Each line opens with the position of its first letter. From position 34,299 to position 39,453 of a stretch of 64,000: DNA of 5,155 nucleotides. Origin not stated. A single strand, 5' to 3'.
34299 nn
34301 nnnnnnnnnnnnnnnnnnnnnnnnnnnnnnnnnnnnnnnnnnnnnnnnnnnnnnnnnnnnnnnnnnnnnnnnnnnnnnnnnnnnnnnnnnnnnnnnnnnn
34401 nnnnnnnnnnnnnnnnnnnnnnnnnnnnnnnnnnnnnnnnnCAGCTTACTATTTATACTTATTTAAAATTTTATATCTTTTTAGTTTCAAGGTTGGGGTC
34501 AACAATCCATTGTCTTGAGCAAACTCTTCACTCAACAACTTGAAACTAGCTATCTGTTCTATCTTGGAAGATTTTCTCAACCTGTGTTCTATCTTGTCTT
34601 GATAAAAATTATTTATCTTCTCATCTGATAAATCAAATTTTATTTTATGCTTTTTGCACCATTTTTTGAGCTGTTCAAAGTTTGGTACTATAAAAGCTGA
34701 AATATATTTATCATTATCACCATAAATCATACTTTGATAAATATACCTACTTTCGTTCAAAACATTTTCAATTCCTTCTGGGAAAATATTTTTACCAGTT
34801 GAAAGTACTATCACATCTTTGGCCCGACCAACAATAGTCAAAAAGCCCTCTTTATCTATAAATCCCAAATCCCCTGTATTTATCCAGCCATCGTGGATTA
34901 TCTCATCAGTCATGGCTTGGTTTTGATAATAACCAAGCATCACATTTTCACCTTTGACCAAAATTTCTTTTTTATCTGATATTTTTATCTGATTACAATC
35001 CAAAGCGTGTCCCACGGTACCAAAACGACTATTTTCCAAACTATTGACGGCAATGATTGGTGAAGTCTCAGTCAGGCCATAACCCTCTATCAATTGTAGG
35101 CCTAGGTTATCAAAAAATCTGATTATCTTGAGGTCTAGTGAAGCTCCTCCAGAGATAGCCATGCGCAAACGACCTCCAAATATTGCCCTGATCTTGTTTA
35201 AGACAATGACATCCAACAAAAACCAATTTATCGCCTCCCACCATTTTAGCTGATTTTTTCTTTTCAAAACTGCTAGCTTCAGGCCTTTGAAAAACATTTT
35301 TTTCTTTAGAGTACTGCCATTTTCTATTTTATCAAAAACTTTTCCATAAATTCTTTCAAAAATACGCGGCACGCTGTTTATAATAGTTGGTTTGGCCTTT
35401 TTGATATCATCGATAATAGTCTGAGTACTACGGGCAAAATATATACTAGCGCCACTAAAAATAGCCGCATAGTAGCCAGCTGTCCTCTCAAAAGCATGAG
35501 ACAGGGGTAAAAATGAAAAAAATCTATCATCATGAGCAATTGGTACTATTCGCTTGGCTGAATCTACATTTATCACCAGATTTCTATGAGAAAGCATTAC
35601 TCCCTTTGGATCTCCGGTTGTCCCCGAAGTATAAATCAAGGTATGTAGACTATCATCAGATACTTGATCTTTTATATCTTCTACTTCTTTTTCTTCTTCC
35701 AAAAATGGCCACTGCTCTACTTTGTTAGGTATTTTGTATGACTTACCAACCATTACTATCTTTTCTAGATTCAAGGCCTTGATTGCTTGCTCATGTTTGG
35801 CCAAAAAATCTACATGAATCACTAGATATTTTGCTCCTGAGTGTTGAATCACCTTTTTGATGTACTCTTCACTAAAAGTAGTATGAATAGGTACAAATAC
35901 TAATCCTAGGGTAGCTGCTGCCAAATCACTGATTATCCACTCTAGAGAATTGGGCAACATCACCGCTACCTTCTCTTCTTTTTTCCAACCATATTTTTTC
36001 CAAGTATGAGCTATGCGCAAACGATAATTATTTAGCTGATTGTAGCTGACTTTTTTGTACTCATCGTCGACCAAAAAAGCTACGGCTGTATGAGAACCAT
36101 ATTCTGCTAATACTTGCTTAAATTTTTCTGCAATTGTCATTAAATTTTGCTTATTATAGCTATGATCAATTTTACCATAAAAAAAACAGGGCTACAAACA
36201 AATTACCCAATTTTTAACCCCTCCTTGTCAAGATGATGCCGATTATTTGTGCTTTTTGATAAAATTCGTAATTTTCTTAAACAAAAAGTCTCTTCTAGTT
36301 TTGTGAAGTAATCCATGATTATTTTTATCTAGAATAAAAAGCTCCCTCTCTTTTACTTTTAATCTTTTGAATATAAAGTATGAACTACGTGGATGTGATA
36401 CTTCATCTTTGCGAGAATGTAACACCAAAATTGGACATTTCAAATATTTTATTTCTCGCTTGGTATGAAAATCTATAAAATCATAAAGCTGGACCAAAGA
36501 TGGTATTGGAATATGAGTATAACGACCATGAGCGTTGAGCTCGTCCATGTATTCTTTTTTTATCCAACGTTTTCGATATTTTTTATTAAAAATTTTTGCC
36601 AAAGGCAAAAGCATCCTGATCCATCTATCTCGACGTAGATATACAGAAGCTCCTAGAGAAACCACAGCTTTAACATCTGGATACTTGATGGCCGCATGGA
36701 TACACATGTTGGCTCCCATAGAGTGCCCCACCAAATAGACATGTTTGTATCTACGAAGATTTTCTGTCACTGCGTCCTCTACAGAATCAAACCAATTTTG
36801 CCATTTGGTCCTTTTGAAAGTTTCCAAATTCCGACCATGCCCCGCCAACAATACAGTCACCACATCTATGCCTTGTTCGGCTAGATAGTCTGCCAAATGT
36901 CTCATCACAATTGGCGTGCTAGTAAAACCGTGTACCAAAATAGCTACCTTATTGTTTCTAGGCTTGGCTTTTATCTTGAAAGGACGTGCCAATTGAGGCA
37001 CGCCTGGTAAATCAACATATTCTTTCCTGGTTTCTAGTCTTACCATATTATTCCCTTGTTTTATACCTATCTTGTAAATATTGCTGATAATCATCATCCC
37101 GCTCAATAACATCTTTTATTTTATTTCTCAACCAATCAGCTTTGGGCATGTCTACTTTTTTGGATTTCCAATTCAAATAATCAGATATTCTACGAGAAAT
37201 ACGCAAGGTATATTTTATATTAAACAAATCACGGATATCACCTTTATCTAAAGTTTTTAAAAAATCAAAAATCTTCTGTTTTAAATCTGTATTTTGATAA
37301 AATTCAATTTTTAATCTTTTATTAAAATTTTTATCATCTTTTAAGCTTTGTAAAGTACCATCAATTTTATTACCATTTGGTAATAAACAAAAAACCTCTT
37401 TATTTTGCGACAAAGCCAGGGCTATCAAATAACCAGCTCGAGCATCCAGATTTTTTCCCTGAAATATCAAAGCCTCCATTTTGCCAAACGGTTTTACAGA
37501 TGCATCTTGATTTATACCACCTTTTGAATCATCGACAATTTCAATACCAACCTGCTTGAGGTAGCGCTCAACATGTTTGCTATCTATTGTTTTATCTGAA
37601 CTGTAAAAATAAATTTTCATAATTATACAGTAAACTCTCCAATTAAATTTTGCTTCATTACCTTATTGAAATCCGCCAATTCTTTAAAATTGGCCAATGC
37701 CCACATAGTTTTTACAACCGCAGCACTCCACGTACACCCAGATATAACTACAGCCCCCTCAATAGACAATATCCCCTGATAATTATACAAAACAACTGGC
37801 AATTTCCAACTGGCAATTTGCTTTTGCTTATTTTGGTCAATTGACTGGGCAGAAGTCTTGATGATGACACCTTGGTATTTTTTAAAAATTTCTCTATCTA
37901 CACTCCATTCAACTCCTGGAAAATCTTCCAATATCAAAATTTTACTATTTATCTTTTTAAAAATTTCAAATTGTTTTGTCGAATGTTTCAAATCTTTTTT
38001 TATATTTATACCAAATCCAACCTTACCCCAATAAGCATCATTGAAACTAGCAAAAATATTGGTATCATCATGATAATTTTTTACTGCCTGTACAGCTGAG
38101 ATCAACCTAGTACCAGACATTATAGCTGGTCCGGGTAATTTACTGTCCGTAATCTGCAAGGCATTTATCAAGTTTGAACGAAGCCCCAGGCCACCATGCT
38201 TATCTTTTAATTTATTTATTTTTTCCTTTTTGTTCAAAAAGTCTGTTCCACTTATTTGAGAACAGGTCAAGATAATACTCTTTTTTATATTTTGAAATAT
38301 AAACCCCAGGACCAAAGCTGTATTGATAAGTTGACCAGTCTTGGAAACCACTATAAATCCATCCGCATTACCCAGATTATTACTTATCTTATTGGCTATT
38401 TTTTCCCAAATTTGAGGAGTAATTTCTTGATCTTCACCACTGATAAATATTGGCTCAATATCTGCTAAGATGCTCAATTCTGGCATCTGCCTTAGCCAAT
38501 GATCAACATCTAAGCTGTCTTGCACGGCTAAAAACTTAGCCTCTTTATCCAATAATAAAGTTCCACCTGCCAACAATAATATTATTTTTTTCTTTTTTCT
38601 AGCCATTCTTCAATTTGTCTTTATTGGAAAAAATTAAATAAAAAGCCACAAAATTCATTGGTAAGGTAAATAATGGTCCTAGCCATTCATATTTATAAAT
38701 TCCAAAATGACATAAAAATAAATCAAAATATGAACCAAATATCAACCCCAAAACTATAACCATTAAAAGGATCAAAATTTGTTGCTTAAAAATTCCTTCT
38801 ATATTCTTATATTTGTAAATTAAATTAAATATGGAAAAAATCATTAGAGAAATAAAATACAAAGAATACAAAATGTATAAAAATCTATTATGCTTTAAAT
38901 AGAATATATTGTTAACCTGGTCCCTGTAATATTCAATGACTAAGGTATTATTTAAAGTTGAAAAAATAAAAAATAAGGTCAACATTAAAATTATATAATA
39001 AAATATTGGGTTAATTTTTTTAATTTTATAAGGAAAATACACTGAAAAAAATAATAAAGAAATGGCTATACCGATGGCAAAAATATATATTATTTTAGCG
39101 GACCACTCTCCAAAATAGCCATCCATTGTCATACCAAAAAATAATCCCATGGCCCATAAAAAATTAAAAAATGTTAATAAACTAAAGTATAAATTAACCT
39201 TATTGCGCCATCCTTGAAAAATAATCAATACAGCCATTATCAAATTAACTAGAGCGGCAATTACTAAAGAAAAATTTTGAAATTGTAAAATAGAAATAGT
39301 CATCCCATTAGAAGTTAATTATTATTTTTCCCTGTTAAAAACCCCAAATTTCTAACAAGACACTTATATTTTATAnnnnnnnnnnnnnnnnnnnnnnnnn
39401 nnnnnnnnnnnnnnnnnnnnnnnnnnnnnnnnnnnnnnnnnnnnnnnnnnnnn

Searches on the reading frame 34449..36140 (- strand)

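Call 66: search_protein_families(library=pfam, proteins=[window:34449-36140:-], max_evalue=0.001)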
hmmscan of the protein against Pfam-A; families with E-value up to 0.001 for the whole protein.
window:34449-36140:- (563 aa): 2 families
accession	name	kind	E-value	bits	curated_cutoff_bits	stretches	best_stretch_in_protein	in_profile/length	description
PF00501.34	AMP-binding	-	1.5e-78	264.7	29.9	1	8-405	2-384/384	AMP-binding enzyme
PF23562.2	AMP-binding_C_3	-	1.1e-05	26.3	20.8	1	442-531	2-81/124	AMP-binding enzyme C-terminal domain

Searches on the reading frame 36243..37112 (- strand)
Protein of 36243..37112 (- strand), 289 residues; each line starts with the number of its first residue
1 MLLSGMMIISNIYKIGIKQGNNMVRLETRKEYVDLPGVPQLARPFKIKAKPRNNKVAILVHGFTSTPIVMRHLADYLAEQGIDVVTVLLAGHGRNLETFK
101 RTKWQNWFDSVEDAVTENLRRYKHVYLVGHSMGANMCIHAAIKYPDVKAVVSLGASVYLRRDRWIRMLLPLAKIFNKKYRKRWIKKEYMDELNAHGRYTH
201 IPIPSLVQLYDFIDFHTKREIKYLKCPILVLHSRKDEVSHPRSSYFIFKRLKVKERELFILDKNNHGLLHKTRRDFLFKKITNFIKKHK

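Call 66: search_protein_families(library=pfam, proteins=[window:36243-37112:-], max_evalue=0.001)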
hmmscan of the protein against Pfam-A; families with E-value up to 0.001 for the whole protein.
window:36243-37112:- (289 aa): 7 families
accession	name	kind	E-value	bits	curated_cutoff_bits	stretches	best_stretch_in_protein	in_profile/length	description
PF12146.15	Hydrolase_4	-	5.5e-26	91.8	27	1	54-270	4-236/239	Serine aminopeptidase, S33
PF12697.13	Abhydrolase_6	-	7.9e-15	56.5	26.3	1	58-271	2-208/217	Alpha/beta hydrolase family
PF00561.26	Abhydrolase_1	-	1e-13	52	25.8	1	58-158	4-103/245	alpha/beta hydrolase fold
PF00326.27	Peptidase_S9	-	1.7e-07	31.4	22.6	1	106-288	47-209/213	Prolyl oligopeptidase family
PF20408.4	Abhydrolase_11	-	4.4e-05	23.7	27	1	58-154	6-106/193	Alpha/beta hydrolase domain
PF05057.20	DUF676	-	8e-05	22.7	20.3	1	53-148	4-102/217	Putative serine esterase (DUF676)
PF00756.26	Esterase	-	0.00045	20.5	22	1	111-183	102-165/251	Putative esterase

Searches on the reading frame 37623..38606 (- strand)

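Call 100: search_protein_families(library=pfam, proteins=[window:37623-38606:-], max_evalue=0.0001)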
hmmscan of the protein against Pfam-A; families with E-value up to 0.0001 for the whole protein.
window:37623-38606:- (327 aa): 1 family
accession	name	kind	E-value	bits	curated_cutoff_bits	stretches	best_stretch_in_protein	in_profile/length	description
PF00710.25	Asparaginase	-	2.6e-22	79.7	22.5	1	7-121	1-117/193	Asparaginase, N-terminal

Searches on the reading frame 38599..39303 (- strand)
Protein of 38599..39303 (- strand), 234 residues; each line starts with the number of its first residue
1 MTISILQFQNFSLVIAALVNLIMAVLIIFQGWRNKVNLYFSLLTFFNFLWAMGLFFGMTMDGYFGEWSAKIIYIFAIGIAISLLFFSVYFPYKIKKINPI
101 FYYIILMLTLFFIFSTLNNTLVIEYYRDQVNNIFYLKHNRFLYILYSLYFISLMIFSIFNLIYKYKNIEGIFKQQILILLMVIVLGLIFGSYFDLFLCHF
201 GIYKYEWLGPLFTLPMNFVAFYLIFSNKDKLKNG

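Call 100: search_protein_families(library=pfam, proteins=[window:38599-39303:-], max_evalue=0.0001)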
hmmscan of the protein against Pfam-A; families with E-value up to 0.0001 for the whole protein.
window:38599-39303:- (234 aa): 1 family
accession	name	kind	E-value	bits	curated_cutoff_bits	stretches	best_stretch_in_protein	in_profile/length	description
PF16927.11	HisKA_7TM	-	1.7e-09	38.3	28.6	1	13-195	2-187/224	N-terminal 7TM region of histidine kinase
